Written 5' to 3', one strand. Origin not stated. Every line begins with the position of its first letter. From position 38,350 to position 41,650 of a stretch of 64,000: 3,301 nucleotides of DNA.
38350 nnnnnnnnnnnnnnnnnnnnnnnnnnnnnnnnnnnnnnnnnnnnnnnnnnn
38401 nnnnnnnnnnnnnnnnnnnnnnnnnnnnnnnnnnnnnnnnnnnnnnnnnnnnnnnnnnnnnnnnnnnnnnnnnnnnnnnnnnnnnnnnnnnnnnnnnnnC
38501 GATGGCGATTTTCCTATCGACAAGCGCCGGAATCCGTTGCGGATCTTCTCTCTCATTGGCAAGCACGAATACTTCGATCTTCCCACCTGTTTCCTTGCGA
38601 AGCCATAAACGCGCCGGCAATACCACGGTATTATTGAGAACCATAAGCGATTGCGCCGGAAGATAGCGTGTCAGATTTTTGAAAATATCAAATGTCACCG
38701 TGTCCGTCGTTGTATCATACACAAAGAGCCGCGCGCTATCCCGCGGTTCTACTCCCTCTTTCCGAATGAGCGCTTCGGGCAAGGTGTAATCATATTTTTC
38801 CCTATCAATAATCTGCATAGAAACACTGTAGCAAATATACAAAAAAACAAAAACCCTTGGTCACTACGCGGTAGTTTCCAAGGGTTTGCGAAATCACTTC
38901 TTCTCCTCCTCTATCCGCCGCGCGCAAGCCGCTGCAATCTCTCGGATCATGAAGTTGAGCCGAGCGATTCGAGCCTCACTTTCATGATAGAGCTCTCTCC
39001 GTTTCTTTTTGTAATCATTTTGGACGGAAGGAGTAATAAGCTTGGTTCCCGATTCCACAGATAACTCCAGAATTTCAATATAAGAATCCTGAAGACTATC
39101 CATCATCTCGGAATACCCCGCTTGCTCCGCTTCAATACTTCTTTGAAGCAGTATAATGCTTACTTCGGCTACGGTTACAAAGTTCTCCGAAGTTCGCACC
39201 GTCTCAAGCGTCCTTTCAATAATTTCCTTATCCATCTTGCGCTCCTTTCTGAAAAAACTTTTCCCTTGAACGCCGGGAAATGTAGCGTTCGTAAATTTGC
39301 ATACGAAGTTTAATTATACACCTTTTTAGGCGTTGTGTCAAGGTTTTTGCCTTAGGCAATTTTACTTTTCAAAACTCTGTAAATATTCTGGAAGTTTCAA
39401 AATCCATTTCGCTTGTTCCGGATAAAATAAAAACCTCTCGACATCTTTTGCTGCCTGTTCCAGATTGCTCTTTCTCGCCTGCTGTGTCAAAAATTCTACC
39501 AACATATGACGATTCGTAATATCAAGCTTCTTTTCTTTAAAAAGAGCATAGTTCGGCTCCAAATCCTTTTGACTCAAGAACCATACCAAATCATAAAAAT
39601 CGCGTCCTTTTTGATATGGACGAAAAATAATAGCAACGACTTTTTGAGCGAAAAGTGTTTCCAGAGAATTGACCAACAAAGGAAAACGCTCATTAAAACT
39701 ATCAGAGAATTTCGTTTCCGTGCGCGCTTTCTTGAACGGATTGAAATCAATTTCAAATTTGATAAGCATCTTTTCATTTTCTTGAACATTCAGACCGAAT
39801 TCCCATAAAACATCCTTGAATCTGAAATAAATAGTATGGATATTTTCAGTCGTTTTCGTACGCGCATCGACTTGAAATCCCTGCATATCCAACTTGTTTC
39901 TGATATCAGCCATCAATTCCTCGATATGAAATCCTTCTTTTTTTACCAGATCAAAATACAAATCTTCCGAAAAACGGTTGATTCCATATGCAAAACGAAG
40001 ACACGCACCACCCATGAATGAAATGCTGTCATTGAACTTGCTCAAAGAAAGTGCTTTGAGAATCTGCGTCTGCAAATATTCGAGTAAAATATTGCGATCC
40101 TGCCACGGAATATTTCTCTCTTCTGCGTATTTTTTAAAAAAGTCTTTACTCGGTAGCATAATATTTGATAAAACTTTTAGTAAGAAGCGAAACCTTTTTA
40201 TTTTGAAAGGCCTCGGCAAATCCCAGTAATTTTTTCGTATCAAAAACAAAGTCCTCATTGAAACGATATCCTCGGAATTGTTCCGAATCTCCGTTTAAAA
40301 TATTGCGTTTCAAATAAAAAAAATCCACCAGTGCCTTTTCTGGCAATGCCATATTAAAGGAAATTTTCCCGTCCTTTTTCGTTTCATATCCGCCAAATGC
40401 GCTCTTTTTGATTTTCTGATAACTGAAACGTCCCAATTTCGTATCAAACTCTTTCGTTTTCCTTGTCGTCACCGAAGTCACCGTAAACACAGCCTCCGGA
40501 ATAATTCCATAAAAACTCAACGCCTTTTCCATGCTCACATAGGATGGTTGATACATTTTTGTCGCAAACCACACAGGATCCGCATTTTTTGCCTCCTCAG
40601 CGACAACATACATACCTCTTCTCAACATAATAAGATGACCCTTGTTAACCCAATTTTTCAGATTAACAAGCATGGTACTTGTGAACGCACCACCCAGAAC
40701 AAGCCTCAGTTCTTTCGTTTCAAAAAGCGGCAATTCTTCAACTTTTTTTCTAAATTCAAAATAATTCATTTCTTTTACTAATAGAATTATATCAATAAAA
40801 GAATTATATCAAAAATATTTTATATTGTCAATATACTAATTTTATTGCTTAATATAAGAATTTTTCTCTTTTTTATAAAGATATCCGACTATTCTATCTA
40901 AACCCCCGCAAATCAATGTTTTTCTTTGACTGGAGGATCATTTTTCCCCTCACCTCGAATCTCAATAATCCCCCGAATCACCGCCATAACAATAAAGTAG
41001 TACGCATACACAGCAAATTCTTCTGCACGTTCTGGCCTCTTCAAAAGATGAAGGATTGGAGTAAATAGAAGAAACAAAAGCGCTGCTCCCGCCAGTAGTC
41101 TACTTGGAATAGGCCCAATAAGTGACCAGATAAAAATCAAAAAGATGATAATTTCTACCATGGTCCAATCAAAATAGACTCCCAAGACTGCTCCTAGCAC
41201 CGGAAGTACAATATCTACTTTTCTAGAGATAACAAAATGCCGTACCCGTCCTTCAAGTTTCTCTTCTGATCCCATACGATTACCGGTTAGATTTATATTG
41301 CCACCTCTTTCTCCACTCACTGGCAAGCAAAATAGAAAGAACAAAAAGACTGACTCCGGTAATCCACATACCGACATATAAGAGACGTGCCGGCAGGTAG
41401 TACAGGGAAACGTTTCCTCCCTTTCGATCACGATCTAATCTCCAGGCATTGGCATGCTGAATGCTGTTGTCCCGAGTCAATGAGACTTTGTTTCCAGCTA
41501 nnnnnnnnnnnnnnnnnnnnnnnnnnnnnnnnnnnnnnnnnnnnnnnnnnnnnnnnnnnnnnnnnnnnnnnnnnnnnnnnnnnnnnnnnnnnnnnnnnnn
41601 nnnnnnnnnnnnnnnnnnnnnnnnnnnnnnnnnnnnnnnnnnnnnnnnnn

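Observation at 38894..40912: Type IV toxin-antitoxin / abortive-infection pair AbiEi-AbiEii with tandem TATAAT-containing operator repeats and an adjacent small helical protein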

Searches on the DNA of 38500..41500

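Call 61: search_rna_families(source=window, start=38500, end=41500, threshold=evalue, max_evalue=1)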
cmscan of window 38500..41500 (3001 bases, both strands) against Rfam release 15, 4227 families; matches with E-value up to 1: 2.
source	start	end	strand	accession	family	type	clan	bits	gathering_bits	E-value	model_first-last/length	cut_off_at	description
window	40350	40387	-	RF00617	cHP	Cis-reg;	CL00129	23.3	40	0.12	1-45/45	no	Flavivirus capsid hairpin cHP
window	40237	40264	+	RF01330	CRISPR-DR16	Gene; CRISPR;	-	19.5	35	0.46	1-37/37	no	CRISPR RNA direct repeat element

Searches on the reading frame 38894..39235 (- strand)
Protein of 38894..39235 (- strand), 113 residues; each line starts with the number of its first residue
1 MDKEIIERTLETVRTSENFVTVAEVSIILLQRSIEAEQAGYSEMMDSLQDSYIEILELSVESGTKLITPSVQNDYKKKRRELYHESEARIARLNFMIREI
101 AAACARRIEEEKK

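Call 3: search_protein_families(library=pfam, proteins=[window:38894-39235:-], max_evalue=1)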
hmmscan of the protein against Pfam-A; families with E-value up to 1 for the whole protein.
window:38894-39235:- (113 aa): 0 families

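Call 4: search_protein_families(library=padloc, proteins=[window:38894-39235:-], max_evalue=1)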
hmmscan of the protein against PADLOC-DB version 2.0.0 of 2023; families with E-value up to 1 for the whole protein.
window:38894-39235:- (113 aa): 1 family
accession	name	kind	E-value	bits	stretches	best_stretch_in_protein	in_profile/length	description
PDLC03819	RTasSLATT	-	0.0027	15.4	1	22-76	63-117/176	DRT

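Call 5: search_protein_families(library=ncbifam, proteins=[window:38894-39235:-], max_evalue=1)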
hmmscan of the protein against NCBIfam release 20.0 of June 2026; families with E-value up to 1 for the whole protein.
window:38894-39235:- (113 aa): 1 family
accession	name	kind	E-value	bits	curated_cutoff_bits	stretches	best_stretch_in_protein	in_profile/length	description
NF033631.1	SLATT_5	subfamily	0.052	13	60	1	25-85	63-125/180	SLATT domain-containing protein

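Call 24: find_homologous_proteins(query=window:38894-39235:-, max_evalue=0.001)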
Query window:38894-39235:- (113 aa): 1 proteins with E <= 0.001 among 10 candidates.
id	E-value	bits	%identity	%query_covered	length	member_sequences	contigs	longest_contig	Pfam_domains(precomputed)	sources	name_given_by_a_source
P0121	1.3e-61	223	100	100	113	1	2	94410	-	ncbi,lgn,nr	ncbi:MAG: hypothetical protein HYV45_03870 [Candidatus Moranbacteria bacterium]|nr:hypothetical prot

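Call 30: search_protein_representatives(protein=window:38894-39235:-)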
Query: 113 residues. Proteins with E-value up to 0.001 (for the whole library): 8; up to 1e-10: 4; up to 1e-30: 1. The best 8 are listed.
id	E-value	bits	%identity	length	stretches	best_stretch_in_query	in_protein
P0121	4.0e-62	222.8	100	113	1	1-113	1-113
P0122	3.1e-15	72.7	41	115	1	10-107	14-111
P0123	1.6e-12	64.0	30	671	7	3-63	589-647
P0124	2.0e-11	60.5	39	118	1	6-103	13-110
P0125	1.1e-07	48.5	31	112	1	9-109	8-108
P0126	3.5e-06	43.7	30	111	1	9-106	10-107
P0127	3.9e-05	40.3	33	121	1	7-102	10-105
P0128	2.5e-04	37.8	27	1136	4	37-75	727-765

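Call 32: find_encoding_contigs(protein=P0122, flank=4000, max_places=4)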
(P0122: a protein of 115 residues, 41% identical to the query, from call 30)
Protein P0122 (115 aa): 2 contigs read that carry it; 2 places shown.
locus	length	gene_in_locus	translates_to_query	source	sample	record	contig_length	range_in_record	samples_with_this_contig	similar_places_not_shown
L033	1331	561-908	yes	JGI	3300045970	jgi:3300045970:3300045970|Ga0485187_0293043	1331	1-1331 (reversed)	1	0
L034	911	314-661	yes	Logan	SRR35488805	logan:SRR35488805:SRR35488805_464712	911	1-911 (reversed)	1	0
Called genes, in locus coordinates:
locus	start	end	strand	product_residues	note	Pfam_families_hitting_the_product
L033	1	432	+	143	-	PF08448:PAS_4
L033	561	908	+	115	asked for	-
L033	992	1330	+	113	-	?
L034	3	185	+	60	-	?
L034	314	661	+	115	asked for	-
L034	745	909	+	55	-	?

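Call 33: find_encoding_contigs(protein=P0124, flank=5000, max_places=3)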
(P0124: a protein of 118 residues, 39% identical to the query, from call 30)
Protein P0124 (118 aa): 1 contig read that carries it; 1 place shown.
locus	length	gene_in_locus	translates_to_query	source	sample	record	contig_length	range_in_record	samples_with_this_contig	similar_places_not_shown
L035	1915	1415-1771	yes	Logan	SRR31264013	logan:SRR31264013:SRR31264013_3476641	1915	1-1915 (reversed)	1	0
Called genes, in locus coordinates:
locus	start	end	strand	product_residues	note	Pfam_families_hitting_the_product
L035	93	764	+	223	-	PF00702:Hydrolase, PF13419:HAD_2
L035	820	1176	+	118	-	PF02675:AdoMet_dc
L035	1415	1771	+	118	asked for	-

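Call 34: find_encoding_contigs(protein=P0125, flank=5000, max_places=3)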
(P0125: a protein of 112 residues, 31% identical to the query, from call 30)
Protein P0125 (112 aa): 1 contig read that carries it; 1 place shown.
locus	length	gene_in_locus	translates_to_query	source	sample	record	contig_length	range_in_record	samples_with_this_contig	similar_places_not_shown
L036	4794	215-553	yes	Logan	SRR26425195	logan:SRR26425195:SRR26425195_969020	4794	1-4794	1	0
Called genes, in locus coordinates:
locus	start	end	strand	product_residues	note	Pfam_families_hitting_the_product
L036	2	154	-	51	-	?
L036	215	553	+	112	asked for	-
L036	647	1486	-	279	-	-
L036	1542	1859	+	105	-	-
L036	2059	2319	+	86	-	-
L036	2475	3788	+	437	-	PF02308:MgtC, PF13194:DUF4010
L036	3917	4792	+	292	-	?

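Call 35: find_encoding_contigs(protein=P0126, flank=5000, max_places=3)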
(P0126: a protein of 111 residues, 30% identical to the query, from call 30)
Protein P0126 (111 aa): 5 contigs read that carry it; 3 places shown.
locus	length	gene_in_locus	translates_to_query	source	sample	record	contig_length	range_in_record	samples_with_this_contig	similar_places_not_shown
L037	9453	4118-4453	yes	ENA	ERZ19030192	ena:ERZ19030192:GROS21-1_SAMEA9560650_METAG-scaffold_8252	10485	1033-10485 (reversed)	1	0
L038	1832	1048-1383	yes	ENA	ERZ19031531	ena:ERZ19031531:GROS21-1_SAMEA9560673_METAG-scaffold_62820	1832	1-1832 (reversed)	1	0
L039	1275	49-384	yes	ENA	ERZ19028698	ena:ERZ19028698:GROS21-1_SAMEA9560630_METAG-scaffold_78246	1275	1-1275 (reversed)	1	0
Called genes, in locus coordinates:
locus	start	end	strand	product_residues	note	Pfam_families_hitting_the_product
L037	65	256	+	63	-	-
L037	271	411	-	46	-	-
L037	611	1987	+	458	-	PF01637:ATPase_2, PF13173:AAA_14 (weak), PF03008:DUF234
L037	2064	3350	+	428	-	PF09903:DUF2130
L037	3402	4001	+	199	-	PF10544:T5orf172, PF13455:MUG113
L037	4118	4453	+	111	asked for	-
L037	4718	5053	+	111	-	PF04993:TfoX_N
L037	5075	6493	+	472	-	PF16715:CDPS, PF00497:SBP_bac_3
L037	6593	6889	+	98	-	-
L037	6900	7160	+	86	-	PF11731:Cdd1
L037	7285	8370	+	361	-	PF22422:MGH1-like_GH (faint)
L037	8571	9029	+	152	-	PF01161:PBP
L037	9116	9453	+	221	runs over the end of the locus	-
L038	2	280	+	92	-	?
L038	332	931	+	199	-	PF10544:T5orf172, PF13455:MUG113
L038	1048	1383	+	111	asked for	-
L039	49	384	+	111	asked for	-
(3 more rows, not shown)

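Call 36: find_encoding_contigs(protein=P0127, flank=5000, max_places=3)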
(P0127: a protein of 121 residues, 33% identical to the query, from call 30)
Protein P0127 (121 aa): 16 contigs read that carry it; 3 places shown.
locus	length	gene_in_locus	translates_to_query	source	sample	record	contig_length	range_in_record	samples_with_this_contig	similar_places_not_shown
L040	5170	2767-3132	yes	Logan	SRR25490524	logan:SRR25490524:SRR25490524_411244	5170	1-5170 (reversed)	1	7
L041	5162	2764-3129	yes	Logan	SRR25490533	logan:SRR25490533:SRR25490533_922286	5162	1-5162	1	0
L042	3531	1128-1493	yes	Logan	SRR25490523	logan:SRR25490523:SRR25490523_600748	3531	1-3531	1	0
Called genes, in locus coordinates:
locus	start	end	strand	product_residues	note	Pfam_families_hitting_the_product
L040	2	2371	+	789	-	?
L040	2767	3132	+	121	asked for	-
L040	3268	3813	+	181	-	PF08448:PAS_4, PF13426:PAS_9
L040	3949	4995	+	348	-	PF02547:Queuosine_synth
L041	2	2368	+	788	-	?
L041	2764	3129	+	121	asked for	-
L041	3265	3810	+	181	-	PF08448:PAS_4, PF13426:PAS_9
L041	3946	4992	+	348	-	PF02547:Queuosine_synth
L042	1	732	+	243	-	?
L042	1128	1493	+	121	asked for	-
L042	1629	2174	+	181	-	PF08448:PAS_4, PF13426:PAS_9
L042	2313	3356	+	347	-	PF02547:Queuosine_synth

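Call 51: predict_structure(alignment_id=A1)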
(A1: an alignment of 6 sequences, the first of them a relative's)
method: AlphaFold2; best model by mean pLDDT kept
length: 113 residues; sequences in the alignment: 6
mean_pLDDT: 89.9   pTM: 0.74
mean pLDDT of the five models: 89.9, 89.6, 89.5, 89.1, 88.6
residues with pLDDT >= 90: 70; 70-90: 42; 50-70: 1; < 50: 0
segments of 3 or more residues with pLDDT < 50: none
pLDDT, mean of each block of 10 residues (from residue 1): 82 92 94 94 90 90 85 84 92 94 93 85
secondary structure, 60 per line:
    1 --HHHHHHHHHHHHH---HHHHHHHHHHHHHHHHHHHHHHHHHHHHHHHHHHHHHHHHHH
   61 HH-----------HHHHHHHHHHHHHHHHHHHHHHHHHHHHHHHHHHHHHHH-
elements in order: H3-15 H19-62 H74-112

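Call 56: fold_search(model_id=the predicted structure, library=pdb)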
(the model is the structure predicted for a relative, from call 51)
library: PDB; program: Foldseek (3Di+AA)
matches with E <= 10: 509; with E <= 0.001: 0
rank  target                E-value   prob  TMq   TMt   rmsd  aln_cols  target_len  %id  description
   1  5j9w_H                3.1e-01  0.84  0.50  0.48  10.0       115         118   12  Crystal structure of the NuA4 core complex (released 2016-10-26)
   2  7vvu_V                4.2e-01  0.41  0.34  0.34  11.5       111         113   14  NuA4 HAT module bound to the nucleosome (released 2022-08-10)
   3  5j9t_D                4.4e-01  0.77  0.49  0.47  10.0       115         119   14  Crystal structure of the NuA4 core complex (released 2016-10-26)
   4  4zwr_G                4.4e-01  0.57  0.44  0.45   5.9       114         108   12  Crystal Structure of the Bacteriophage T4 recombination mediator protein UvsY, Lattice Type II (released 2016-03-02)
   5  2zr3_A                4.4e-01  0.35  0.37  0.13   8.5       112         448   19  Crystal structure of seryl-tRNA synthetase from Pyrococcus horikoshii (released 2008-09-09)
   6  9x1w                  5.0e-01  0.77  0.47  0.57   7.0       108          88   11  Crystal structure of de novo designed complement C9 mini-inhibitor form 1 (released 2026-02-18)
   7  2dq0_A                5.0e-01  0.35  0.37  0.13   8.5       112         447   18  Crystal structure of seryl-tRNA synthetase from Pyrococcus horikoshii complexed with a seryl-adenylate analog (released 2007-06-05)
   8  5j9q_D                6.0e-01  0.69  0.49  0.47   9.9       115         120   14  Crystal structure of the NuA4 core complex (released 2016-10-26)
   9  6h2e_Q                6.0e-01  0.33  0.39  0.18  12.5       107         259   16  Structure of the soluble AhlC of the tripartite alpha-pore forming toxin, AHL, from Aeromonas hydrophila. (released 2019-07-10)
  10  6r1m_B                6.0e-01  0.25  0.33  0.12   8.2       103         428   16  Crystal structure of E. coli seryl-tRNA synthetase complexed to seryl sulfamoyl adenosine (released 2020-01-22)
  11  3qo7                  7.3e-01  0.44  0.41  0.14   7.3       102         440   16  Crystal structure of the seryl-tRNA synthetase from Candida albicans (released 2011-08-03)
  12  9qmp                  7.7e-01  0.23  0.36  0.13   8.9       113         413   17  E.coli seryl-tRNA synthetase (released 2025-05-14)
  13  6h2d_S                7.7e-01  0.18  0.33  0.21  10.1       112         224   18  Structure of the soluble AhlC of the tripartite alpha-pore forming toxin, AHL, from Aeromonas hydrophila. (released 2019-07-10)
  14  6sga_F3               7.7e-01  0.08  0.21  0.04  15.3       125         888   14  Body domain of the mt-SSU assemblosome from Trypanosoma brucei (released 2019-09-18)
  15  6naf                  8.2e-01  0.51  0.39  0.50   4.1        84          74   21  De novo designed homo-trimeric amantadine-binding protein (released 2019-12-18)
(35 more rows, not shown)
